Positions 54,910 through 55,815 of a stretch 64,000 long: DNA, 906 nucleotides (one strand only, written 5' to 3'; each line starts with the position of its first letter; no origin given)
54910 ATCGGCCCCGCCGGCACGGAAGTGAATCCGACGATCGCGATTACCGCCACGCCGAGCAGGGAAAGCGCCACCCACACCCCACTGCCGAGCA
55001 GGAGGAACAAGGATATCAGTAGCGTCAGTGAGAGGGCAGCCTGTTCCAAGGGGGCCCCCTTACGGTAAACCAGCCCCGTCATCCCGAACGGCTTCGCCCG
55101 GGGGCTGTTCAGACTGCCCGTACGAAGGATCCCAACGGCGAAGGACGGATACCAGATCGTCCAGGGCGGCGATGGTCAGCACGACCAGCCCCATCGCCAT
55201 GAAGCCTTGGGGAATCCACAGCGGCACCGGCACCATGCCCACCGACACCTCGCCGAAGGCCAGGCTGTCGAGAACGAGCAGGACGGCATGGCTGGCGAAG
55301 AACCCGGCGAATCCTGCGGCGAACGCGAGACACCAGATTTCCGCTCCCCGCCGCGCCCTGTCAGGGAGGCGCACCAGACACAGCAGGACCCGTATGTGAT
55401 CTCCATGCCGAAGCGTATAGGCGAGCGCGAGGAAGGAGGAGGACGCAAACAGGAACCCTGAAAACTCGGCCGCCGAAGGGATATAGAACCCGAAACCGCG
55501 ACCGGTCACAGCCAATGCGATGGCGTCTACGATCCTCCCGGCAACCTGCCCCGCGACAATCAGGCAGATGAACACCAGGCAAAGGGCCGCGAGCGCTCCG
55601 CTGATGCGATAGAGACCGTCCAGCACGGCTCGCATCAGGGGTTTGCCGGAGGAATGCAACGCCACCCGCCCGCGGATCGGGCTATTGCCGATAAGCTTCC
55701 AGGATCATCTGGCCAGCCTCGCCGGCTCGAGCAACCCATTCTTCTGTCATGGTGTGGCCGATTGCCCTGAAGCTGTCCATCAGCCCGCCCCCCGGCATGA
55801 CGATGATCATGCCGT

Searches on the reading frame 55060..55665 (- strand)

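Call 22: search_protein_families(library=pfam, proteins=[window:55060-55665:-], max_evalue=0.001)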
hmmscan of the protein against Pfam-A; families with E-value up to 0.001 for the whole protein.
window:55060-55665:- (201 aa): 1 family
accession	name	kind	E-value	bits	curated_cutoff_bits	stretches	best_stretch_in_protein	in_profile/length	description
PF04290.18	DctQ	-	2.2e-17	63.6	28.3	1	49-176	5-131/132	Tripartite ATP-independent periplasmic transporters, DctQ component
